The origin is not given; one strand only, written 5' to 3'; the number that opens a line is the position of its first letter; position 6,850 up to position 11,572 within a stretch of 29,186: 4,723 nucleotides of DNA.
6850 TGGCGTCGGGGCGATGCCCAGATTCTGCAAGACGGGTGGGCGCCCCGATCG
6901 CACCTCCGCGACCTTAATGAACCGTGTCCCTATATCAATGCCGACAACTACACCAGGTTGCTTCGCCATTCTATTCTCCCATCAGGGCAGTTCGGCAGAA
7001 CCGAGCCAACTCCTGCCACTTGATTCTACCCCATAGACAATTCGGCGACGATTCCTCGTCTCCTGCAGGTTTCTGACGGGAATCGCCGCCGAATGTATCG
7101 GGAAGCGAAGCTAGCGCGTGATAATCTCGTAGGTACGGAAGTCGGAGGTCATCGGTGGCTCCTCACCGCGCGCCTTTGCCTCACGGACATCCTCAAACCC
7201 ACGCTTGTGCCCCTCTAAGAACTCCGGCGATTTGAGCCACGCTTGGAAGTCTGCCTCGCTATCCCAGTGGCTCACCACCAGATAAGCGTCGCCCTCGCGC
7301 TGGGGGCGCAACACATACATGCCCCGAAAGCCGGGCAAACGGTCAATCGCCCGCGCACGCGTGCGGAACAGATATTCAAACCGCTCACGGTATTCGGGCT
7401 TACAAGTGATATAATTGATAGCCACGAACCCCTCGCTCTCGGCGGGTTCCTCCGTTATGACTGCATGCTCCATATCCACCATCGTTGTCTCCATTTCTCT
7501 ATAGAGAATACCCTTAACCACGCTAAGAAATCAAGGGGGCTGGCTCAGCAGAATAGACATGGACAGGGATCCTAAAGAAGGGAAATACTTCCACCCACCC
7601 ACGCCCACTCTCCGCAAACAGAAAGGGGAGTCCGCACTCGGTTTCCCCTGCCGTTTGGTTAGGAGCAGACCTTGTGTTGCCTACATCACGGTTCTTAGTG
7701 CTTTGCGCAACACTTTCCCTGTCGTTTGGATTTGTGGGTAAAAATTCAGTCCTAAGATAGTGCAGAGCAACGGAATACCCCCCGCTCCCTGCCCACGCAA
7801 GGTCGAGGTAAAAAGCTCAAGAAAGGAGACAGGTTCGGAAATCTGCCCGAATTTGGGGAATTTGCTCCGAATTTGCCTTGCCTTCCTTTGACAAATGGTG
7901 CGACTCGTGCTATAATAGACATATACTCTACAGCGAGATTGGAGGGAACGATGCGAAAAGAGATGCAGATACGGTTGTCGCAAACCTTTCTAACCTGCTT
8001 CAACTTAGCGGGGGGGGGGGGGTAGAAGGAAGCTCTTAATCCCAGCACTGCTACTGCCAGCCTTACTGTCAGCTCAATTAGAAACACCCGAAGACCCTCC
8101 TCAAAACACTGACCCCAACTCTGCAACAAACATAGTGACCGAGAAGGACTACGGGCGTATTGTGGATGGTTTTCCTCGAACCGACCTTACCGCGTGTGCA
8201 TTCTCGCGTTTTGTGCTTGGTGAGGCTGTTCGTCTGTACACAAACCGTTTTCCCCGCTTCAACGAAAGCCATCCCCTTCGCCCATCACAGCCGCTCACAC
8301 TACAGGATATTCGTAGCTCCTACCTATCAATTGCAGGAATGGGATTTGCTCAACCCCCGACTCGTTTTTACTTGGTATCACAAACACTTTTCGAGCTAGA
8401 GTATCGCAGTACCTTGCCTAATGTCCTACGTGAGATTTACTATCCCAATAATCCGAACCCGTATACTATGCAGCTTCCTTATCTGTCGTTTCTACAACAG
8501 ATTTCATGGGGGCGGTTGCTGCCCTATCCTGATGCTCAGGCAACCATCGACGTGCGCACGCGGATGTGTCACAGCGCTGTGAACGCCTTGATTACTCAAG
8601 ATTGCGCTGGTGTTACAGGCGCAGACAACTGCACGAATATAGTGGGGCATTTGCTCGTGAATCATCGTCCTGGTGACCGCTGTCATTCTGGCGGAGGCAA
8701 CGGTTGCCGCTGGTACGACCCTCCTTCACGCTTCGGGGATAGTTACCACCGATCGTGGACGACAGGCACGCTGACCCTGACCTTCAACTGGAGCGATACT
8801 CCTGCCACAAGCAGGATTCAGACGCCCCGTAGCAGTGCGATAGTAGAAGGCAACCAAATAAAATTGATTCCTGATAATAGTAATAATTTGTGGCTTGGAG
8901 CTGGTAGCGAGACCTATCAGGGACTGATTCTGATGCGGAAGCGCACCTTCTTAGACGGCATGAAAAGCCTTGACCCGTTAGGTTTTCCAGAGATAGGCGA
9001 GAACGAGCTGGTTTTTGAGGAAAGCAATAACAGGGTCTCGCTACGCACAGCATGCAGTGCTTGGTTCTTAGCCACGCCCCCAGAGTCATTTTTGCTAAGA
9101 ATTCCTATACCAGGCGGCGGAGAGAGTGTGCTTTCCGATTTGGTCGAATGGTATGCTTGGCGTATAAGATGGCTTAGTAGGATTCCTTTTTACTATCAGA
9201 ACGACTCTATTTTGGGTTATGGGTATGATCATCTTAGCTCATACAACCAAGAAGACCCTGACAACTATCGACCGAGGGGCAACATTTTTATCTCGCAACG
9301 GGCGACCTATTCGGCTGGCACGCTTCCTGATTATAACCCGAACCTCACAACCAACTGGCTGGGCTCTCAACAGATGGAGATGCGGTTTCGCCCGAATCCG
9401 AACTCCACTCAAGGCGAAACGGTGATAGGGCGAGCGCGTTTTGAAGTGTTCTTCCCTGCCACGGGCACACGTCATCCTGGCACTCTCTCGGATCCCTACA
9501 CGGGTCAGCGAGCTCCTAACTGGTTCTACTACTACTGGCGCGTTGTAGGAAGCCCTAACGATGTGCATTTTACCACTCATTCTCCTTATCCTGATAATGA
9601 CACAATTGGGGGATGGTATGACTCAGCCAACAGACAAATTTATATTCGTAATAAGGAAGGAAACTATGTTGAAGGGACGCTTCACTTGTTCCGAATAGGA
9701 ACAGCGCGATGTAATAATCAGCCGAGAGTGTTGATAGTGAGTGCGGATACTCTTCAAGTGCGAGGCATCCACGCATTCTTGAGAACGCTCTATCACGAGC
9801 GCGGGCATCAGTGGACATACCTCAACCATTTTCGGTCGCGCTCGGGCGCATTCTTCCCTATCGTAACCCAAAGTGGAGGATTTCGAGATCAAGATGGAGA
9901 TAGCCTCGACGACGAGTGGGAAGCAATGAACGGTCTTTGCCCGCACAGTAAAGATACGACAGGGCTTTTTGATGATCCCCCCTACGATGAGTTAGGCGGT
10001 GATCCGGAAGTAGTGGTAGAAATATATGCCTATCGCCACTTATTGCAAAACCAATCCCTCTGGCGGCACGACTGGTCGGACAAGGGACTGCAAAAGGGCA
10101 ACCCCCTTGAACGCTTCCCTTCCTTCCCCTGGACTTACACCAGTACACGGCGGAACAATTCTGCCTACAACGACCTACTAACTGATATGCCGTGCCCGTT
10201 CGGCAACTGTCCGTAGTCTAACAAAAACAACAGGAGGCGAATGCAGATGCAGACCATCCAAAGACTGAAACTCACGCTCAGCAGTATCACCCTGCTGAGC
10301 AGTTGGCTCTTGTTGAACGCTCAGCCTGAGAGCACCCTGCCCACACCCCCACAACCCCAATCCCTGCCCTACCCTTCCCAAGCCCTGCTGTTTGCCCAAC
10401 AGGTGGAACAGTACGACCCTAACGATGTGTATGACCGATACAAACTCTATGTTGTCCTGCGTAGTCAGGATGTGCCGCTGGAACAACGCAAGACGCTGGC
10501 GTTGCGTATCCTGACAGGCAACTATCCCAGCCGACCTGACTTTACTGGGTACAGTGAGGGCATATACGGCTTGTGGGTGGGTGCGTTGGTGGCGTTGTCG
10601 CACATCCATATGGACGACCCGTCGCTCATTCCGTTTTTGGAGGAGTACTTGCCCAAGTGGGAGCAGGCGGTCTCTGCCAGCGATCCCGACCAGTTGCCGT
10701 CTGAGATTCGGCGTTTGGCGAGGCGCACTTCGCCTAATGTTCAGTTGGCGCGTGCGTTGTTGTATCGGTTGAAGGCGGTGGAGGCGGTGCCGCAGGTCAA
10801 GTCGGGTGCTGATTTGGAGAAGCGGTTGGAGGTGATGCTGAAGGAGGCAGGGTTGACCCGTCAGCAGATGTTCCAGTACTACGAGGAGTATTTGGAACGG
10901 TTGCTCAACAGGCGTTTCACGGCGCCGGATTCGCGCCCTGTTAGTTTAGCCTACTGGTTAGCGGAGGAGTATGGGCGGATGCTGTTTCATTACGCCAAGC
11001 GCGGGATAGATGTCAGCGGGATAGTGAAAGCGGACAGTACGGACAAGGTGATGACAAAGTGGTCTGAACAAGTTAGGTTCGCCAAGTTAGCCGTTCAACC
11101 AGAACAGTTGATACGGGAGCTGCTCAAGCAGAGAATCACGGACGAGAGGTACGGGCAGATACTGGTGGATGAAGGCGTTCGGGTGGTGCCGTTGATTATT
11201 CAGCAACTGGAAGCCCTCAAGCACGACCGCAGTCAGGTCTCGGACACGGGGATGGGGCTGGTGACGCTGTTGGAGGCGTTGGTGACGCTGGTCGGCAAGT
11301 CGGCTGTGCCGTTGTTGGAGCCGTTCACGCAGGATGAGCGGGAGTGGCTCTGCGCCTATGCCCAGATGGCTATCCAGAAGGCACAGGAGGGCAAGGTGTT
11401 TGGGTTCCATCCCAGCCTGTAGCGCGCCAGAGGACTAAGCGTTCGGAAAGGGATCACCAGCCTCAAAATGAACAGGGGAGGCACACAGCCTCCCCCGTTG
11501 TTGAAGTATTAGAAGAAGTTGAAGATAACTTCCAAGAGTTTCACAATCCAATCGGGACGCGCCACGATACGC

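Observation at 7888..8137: G13 tract in the signal-peptide coding region acts as an ON/OFF frame switch (candidate phase-variable contingency locus)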

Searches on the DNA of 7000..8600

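Call 62: search_rna_families(source=window, start=7000, end=8600, threshold=evalue, max_evalue=1)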
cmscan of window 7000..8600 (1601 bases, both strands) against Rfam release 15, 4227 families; matches with E-value up to 1: 0.
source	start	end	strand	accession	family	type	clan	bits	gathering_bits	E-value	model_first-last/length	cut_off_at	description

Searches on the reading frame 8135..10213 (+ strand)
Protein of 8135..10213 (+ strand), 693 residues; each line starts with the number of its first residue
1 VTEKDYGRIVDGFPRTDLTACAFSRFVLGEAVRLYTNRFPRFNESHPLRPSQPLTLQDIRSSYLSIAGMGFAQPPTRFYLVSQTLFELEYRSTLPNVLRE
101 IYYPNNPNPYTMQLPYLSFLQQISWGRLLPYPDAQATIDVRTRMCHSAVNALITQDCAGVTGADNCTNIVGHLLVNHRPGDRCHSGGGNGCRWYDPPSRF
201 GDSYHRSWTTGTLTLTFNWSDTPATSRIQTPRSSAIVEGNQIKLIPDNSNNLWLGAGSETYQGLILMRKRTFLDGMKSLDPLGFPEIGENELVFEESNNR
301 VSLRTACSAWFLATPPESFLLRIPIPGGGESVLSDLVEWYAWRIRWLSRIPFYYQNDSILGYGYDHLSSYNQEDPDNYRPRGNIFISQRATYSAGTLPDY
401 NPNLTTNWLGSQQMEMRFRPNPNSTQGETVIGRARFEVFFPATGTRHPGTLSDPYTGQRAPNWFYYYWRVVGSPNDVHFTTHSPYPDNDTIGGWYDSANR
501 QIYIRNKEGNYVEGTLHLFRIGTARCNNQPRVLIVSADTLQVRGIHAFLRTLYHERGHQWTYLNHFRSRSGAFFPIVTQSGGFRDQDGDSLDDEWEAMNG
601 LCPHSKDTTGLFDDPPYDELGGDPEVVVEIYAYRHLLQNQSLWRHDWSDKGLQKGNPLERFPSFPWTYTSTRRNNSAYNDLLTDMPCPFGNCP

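Call 49: find_encoding_contigs(protein=window:8135-10213:+, flank=1500, max_places=10)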
Protein window:8135-10213:+ (693 aa): no gene with exactly this product is on record in the collection.

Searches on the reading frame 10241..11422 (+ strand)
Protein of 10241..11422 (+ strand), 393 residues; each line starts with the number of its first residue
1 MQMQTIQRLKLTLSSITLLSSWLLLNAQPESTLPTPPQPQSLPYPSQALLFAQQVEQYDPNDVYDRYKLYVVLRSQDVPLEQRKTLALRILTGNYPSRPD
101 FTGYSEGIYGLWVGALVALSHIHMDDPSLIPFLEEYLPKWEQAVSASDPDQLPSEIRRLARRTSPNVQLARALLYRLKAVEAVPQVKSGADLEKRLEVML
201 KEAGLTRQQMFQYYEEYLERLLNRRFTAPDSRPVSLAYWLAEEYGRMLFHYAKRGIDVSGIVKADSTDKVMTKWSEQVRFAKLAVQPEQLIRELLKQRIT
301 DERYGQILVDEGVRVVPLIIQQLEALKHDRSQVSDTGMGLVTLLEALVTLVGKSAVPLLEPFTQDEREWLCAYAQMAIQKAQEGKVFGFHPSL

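Call 38: search_protein_families(library=ncbifam, proteins=[window:10241-11422:+], max_evalue=0.1)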
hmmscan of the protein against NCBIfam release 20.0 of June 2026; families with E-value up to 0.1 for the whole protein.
window:10241-11422:+ (393 aa): 1 family
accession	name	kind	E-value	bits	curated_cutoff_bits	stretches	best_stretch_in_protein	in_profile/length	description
NF053729.1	c-di-GMP_motif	domain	0.031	14.1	38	1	285-313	12-40/53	cyclic di-GMP-binding domain-containing protein, MshE-related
